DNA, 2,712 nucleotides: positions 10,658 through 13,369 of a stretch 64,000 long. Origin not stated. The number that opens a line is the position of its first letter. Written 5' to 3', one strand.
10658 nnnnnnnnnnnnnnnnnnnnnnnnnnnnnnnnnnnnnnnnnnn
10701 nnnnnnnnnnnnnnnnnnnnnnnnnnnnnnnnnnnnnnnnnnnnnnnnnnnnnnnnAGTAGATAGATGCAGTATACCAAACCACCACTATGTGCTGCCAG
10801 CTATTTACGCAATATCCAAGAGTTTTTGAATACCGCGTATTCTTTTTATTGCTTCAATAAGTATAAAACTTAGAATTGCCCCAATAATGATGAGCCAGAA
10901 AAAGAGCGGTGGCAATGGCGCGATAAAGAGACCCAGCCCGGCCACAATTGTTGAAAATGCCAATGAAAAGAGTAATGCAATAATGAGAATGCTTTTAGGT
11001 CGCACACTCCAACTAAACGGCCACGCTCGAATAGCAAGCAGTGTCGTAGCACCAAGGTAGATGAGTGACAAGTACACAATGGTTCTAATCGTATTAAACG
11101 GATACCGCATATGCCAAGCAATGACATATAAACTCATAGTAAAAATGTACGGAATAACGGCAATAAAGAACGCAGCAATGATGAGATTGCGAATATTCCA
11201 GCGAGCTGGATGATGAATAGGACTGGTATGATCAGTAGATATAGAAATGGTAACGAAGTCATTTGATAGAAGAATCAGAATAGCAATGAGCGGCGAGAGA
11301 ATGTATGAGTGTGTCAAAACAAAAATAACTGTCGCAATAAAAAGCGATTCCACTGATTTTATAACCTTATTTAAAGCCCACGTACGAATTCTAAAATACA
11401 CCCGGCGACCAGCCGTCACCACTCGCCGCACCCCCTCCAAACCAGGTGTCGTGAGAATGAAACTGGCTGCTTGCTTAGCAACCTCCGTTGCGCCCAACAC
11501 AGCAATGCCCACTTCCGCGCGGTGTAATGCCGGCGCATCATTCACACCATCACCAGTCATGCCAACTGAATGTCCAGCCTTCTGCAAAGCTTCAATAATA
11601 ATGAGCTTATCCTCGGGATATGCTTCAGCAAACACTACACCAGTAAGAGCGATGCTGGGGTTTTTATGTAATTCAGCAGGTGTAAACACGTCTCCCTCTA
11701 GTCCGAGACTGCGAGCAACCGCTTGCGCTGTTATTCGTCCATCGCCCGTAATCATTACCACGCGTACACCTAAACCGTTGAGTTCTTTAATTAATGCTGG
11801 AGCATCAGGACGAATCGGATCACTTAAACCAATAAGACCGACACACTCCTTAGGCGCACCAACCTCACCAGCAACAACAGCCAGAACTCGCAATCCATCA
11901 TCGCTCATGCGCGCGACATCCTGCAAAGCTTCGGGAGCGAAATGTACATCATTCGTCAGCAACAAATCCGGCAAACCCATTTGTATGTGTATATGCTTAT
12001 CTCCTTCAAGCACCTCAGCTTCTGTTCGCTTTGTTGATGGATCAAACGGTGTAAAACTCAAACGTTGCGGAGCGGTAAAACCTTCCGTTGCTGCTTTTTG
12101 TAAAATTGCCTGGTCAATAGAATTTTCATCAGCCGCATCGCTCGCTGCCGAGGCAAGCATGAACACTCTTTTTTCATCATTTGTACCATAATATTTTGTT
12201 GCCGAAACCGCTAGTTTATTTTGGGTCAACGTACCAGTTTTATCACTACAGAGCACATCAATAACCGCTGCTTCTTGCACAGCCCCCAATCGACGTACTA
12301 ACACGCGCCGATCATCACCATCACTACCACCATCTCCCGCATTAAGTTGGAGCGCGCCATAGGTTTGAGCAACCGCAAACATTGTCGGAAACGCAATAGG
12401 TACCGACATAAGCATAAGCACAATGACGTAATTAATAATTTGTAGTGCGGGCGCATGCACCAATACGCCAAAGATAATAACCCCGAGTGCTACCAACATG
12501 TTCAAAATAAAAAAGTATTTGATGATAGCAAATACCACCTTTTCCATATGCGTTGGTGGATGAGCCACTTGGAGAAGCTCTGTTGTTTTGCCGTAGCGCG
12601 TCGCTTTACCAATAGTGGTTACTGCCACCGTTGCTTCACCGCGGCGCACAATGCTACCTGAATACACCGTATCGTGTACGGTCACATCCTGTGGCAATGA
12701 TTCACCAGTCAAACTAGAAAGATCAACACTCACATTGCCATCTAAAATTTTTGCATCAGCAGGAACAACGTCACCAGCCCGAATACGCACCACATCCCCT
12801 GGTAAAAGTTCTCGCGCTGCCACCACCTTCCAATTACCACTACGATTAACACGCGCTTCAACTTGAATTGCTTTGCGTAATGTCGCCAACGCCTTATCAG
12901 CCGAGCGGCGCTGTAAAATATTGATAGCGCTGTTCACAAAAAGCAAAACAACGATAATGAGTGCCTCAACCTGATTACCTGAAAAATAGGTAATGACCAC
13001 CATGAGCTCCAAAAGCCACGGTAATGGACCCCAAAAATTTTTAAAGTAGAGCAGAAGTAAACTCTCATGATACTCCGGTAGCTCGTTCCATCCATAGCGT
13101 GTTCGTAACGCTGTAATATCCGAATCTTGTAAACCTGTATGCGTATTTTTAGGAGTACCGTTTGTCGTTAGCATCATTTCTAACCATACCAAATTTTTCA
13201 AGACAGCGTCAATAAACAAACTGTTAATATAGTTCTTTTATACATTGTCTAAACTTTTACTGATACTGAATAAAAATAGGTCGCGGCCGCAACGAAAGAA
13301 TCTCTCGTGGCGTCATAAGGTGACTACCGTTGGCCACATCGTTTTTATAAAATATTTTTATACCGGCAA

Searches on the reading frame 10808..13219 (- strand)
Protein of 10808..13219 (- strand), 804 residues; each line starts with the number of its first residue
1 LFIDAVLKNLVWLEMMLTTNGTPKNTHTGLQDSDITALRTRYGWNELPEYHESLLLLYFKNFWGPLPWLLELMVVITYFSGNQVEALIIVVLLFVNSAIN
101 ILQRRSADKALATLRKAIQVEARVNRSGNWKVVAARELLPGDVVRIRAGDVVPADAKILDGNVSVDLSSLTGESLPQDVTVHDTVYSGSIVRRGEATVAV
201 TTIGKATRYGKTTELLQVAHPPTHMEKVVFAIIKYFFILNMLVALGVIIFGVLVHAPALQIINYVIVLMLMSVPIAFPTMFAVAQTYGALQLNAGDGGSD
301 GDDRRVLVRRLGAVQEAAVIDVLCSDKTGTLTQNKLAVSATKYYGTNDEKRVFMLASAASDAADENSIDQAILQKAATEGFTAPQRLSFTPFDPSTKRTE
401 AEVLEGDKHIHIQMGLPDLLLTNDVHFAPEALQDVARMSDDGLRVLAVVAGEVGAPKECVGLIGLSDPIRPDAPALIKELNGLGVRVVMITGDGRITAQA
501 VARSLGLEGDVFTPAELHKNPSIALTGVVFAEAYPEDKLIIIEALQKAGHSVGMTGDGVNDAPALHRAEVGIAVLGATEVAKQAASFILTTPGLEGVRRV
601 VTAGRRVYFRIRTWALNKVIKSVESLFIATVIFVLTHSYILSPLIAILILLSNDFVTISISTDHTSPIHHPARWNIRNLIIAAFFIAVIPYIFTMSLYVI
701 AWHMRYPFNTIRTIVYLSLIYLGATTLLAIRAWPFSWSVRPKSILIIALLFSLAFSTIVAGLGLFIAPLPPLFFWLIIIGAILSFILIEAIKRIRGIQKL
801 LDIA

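Call 26: search_protein_families(library=ncbifam, proteins=[window:10808-13219:-], max_evalue=0.00001)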
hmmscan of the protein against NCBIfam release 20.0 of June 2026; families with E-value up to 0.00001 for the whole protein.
window:10808-13219:- (804 aa): 21 families
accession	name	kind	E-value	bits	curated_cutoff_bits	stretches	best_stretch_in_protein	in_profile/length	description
TIGR01647.1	ATPase-IIIA_H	equivalog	8e-169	563.3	615.5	1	29-760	1-753/755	plasma-membrane proton-efflux P-type ATPase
TIGR01525.1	ATPase-IB_hvy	subfamily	2.7e-80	270.8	346.25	1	72-640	7-544/560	heavy metal translocating P-type ATPase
TIGR01494.1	ATPase_P-type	subfamily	1.5e-79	267.7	62.3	2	89-507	2-365/478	HAD-IC family P-type ATPase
TIGR01522.1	ATPase-IIA2_Ca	equivalog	7.6e-79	265.5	798.3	2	25-352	19-348/854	calcium-transporting P-type ATPase, PMR1-type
TIGR01524.1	ATPase-IIIB_Mg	equivalog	1.7e-69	234.6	610.75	1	26-792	30-857/867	magnesium-translocating P-type ATPase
TIGR01517.1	ATPase-IIB_Ca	equivalog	7.4e-63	213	507.05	2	457-650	533-725/882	calcium-translocating P-type ATPase, PMCA-type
TIGR01511.1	ATPase-IB1_Cu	subfamily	5.2e-59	200.5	397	2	70-378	34-314/542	copper-translocating P-type ATPase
TIGR01512.1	ATPase-IB2_Cd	subfamily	2.5e-57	194.7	313.5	3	70-382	5-289/494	cadmium family heavy metal-translocating P-type ATPase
TIGR01116.1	ATPase-IIA1_Ca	equivalog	1.1e-56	192.4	703.4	2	430-636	429-625/799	calcium-translocating P-type ATPase, SERCA-type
TIGR01657.1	P-ATPase-V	hypoth_equivalog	6e-55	186.3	618.25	4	23-177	133-288/1055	ATP13A2 family polyamine export P-type ATPase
NF011702.0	PRK15122.1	subfamily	7.1e-52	176.5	975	3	461-791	547-895/907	magnesium-translocating P-type ATPase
NF007952.0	PRK10671.1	equivalog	6.9e-50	170.1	1316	1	88-647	295-814/838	copper-exporting P-type ATPase CopA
NF008262.1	PRK11033.1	equivalog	1.4e-46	159.3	1005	1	77-636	189-704/731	zinc/cadmium/mercury/lead-transporting ATPase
TIGR01106.1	ATPase-IIC_X-K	subfamily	1.1e-43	149.4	946.1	3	87-341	108-365/997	Na,H/K antiporter P-type ATPase subunit alpha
TIGR01523.1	ATPase-IID_K-Na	equivalog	5.9e-41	140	645.05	2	458-634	582-777/997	potassium/sodium efflux P-type ATPase, fungal-type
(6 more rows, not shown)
